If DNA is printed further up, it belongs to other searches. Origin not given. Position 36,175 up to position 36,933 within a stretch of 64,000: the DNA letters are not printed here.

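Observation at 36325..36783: ComK-family gene inserted between dnaN and recF where the S4-like yaaA (rqcP) normally sits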

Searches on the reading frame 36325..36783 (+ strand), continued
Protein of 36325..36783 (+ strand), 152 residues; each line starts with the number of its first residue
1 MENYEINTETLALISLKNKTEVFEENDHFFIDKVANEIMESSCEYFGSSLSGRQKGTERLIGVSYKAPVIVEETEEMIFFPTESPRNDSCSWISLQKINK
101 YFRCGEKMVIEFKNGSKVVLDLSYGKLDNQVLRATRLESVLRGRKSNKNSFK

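Call 68: find_encoding_contigs(protein=P0260, flank=4000, max_places=3)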
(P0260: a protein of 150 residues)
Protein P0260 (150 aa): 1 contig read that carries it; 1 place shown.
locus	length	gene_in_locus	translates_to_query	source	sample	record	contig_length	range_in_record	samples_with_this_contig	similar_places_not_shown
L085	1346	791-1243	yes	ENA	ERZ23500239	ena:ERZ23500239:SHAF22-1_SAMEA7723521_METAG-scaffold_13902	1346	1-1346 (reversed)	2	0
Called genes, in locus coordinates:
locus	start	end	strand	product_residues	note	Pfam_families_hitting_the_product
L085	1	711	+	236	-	?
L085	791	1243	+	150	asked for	PF06338:ComK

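Call 71: find_encoding_contigs(protein=P0230, flank=4000, max_places=2)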
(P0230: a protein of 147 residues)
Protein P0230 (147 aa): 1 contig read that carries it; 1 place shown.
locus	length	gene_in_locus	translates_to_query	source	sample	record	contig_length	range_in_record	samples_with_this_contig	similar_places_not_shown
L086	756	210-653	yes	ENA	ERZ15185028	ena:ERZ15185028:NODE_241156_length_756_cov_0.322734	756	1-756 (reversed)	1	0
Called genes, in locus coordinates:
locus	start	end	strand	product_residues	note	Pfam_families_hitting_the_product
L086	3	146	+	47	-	?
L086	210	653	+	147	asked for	PF06338:ComK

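Call 72: find_encoding_contigs(protein=P0296, flank=4000, max_places=2)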
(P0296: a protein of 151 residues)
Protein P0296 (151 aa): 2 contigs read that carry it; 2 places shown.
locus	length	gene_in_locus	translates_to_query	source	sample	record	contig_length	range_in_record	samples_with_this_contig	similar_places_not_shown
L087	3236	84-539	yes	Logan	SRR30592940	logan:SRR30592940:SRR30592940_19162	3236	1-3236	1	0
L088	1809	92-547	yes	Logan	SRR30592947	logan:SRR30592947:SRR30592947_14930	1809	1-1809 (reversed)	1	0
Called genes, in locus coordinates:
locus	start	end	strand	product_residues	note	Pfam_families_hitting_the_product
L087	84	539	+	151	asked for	PF06338:ComK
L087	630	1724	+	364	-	PF02463:SMC_N, PF13175:AAA_15, PF13476:AAA_23, PF13304:AAA_21 (faint)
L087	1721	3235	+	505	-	?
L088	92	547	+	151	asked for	PF06338:ComK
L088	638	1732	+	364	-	PF02463:SMC_N, PF13175:AAA_15, PF13476:AAA_23, PF13304:AAA_21 (faint)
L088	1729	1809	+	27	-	?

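Call 73: find_encoding_contigs(protein=P0330, flank=4000, max_places=2)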
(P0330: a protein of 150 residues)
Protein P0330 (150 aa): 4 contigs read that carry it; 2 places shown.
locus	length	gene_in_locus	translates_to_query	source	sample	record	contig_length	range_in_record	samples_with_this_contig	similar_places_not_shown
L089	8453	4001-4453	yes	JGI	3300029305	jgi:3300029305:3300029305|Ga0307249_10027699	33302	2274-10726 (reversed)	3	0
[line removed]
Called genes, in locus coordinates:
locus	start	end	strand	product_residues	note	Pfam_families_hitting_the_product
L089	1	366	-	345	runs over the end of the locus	PF02096:60KD_IMP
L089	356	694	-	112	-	PF00825:Ribonuclease_P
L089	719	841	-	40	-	PF00468:Ribosomal_L34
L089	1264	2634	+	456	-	PF11638:DnaA_N (weak), PF00308:Bac_DnaA, PF01637:ATPase_2 (weak), PF00004:AAA (weak), PF00910:RNA_helicase (faint), PF13173:AAA_14 (weak), PF08299:Bac_DnaA_C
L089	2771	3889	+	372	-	PF00712:DNA_pol3_beta, PF02767:DNA_pol3_beta_2, PF02768:DNA_pol3_beta_3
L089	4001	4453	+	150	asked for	PF06338:ComK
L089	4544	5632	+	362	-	PF02463:SMC_N, PF13175:AAA_15 (weak), PF13476:AAA_23, PF13514:AAA_27 (weak), PF13555:AAA_29 (faint), PF13304:AAA_21 (weak)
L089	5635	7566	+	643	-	PF02518:HATPase_c, PF00204:DNA_gyraseB, PF01751:Toprim, PF00986:DNA_gyraseB_C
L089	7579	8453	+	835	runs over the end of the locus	PF00521:DNA_topoisoIV, PF03989:DNA_gyraseA_C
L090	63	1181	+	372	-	PF00712:DNA_pol3_beta, PF02767:DNA_pol3_beta_2, PF02768:DNA_pol3_beta_3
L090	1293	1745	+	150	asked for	PF06338:ComK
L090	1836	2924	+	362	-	PF02463:SMC_N, PF13175:AAA_15 (weak), PF13476:AAA_23, PF13514:AAA_27 (weak), PF13555:AAA_29 (faint), PF13304:AAA_21 (weak)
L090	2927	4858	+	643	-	PF02518:HATPase_c, PF00204:DNA_gyraseB, PF01751:Toprim, PF00986:DNA_gyraseB_C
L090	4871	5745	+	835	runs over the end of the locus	PF00521:DNA_topoisoIV, PF03989:DNA_gyraseA_C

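Call 74: find_encoding_contigs(protein=P0233, flank=4000, max_places=2)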
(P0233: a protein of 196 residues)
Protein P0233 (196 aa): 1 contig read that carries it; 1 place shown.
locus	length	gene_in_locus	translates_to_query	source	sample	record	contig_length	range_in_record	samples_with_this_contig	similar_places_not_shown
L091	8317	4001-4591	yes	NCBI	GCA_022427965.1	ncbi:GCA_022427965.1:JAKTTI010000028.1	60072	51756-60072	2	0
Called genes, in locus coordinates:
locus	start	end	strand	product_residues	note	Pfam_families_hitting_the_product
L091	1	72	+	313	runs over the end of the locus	PF13384:HTH_23, PF13545:HTH_Crp_2, PF08281:Sigma70_r4_2 (weak), PF13412:HTH_24 (weak), PF04198:Sugar-bind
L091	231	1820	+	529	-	PF20656:MS_N, PF01274:MS_TIM-barrel, PF20659:MS_C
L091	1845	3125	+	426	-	PF00463:ICL, PF13714:PEP_mutase, PF00463:ICL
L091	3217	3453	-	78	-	PF08858:IDEAL (weak)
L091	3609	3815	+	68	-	-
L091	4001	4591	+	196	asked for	PF06338:ComK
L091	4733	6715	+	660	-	PF26550:Tricorn_2nd (weak), PF26549:Tricorn_N, PF07676:PD40, PF26550:Tricorn_2nd, PF07676:PD40 (weak), PF20434:BD-FAE, PF00326:Peptidase_S9, PF01738:DLH, +5 more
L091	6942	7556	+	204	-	PF09335:VTT_dom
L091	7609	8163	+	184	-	PF10502:Peptidase_S26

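Call 75: find_encoding_contigs(protein=P0251, flank=4000, max_places=2)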
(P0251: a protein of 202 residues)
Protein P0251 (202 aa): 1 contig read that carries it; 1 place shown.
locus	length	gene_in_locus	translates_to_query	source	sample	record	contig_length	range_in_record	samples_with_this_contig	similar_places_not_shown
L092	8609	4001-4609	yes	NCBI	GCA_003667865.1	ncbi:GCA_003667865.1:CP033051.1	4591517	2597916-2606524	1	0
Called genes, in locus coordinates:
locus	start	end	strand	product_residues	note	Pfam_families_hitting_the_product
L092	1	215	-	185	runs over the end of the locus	PF01381:HTH_3, PF12844:HTH_19 (weak), PF13560:HTH_31 (weak), PF07883:Cupin_2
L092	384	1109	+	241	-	PF03591:AzlC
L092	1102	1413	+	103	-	PF05437:AzlD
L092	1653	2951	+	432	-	PF16491:Peptidase_M48_N, PF01435:Peptidase_M48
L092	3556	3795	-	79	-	PF08858:IDEAL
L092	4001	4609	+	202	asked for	PF06338:ComK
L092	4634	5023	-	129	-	PF26325:YhjD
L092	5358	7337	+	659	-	PF26550:Tricorn_2nd (faint), PF07676:PD40, PF26549:Tricorn_N, PF05448:AXE1, PF02129:Peptidase_S15 (weak), PF01738:DLH (weak), PF20434:BD-FAE, PF00326:Peptidase_S9, +4 more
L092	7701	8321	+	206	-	PF09335:VTT_dom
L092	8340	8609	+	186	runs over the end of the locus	PF10502:Peptidase_S26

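Call 76: find_encoding_contigs(protein=P0306, flank=4000, max_places=2)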
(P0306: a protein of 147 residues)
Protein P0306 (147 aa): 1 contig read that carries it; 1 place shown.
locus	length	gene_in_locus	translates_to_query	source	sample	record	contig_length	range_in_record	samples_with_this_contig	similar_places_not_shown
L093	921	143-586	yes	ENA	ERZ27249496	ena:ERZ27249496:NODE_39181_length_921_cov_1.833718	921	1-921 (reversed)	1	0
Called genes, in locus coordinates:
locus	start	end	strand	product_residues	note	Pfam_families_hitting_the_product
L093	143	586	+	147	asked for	PF06338:ComK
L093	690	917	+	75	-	-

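Call 80: list_cluster_members(proteins=[P0001, P0184, P0185, P0192, P0208, P0244, P0271, P0296, P0330, P0237])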
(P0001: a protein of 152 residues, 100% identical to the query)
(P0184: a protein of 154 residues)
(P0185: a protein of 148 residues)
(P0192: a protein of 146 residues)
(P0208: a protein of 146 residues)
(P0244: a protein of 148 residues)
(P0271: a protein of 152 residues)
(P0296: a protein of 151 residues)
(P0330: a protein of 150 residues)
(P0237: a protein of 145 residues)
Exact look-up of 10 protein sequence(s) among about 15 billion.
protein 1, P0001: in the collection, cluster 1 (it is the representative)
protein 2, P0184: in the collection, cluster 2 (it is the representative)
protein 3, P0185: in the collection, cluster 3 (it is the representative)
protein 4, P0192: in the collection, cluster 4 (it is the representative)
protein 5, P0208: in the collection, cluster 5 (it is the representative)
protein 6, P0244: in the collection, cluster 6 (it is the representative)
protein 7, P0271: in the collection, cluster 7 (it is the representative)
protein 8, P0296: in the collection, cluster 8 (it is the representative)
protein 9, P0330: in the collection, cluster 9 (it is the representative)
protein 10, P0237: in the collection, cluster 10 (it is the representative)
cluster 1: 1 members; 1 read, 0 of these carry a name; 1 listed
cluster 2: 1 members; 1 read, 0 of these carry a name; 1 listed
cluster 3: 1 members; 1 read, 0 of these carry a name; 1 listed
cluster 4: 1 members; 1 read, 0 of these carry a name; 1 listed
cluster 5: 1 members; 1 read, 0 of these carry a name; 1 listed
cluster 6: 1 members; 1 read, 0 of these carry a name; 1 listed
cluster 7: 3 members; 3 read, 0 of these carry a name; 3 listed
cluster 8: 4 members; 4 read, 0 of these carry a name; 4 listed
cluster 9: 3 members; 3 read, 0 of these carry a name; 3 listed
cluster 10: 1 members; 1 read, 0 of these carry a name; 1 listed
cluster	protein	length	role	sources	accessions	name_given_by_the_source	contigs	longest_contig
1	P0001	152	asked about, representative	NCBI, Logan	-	-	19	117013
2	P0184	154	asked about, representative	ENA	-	-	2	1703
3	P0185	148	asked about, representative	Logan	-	-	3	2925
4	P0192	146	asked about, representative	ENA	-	-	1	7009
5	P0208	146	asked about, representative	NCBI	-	-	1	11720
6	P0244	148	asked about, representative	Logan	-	-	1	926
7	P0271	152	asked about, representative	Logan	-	-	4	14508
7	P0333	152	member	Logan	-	-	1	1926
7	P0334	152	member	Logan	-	-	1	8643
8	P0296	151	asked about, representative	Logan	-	-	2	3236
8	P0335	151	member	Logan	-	-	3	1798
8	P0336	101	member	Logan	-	-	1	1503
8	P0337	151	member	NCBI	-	-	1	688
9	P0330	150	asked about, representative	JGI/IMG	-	-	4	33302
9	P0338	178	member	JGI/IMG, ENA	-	-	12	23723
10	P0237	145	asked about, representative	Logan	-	-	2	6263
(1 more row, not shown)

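Call 81: find_encoding_contigs(protein=P0208, flank=4000, max_places=1)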
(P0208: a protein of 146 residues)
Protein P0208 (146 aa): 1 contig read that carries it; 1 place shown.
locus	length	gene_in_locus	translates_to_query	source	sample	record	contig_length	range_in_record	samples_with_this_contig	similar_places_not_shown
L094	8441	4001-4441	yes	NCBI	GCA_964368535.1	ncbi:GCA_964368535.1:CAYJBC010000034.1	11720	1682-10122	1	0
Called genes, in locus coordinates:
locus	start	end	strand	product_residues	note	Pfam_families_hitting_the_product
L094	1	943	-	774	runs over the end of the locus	-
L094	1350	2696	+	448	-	PF11638:DnaA_N (weak), PF13173:AAA_14 (faint), PF00308:Bac_DnaA, PF01695:IstB_IS21 (weak), PF00004:AAA (weak), PF08299:Bac_DnaA_C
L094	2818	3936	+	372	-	PF00712:DNA_pol3_beta, PF02767:DNA_pol3_beta_2, PF02768:DNA_pol3_beta_3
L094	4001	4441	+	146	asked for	PF06338:ComK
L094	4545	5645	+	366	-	PF02463:SMC_N, PF13476:AAA_23 (weak)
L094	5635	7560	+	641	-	PF02518:HATPase_c, PF00204:DNA_gyraseB, PF01751:Toprim, PF00986:DNA_gyraseB_C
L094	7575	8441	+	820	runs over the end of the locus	PF00521:DNA_topoisoIV, PF03989:DNA_gyraseA_C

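Call 82: find_encoding_contigs(protein=P0271, flank=4000, max_places=1)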
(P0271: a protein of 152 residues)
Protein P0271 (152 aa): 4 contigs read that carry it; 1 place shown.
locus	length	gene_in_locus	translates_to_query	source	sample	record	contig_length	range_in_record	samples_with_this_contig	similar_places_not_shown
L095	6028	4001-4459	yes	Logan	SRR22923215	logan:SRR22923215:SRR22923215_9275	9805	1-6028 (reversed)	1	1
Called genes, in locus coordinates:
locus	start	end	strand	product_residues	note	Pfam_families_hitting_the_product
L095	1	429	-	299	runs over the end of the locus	PF02096:60KD_IMP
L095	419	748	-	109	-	PF00825:Ribonuclease_P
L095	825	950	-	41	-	-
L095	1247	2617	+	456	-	PF11638:DnaA_N, PF00308:Bac_DnaA, PF01695:IstB_IS21 (weak), PF00004:AAA (faint), PF08299:Bac_DnaA_C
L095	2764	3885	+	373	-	PF00712:DNA_pol3_beta, PF02767:DNA_pol3_beta_2, PF02768:DNA_pol3_beta_3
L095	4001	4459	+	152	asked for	PF06338:ComK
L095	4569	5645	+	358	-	PF02463:SMC_N, PF13175:AAA_15 (faint), PF13304:AAA_21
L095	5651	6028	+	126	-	?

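Call 83: find_encoding_contigs(protein=P0192, flank=4000, max_places=1)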
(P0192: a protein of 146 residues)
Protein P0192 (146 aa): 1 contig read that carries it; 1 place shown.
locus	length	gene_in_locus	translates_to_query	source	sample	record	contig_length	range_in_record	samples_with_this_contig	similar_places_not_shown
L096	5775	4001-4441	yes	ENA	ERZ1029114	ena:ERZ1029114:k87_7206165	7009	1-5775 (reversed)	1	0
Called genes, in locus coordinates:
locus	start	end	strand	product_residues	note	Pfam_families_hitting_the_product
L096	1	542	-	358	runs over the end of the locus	PF02096:60KD_IMP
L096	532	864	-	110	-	PF00825:Ribonuclease_P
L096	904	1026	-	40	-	PF00468:Ribosomal_L34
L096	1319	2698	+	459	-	PF11638:DnaA_N (weak), PF00308:Bac_DnaA, PF00004:AAA (weak), PF01695:IstB_IS21, PF13173:AAA_14 (weak), PF13479:AAA_24 (weak), PF08299:Bac_DnaA_C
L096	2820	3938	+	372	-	PF00712:DNA_pol3_beta, PF02767:DNA_pol3_beta_2, PF02768:DNA_pol3_beta_3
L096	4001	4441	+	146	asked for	PF06338:ComK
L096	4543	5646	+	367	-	PF02463:SMC_N, PF13175:AAA_15 (weak), PF13476:AAA_23, PF13514:AAA_27 (weak), PF13555:AAA_29 (weak), PF13304:AAA_21 (weak)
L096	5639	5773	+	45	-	?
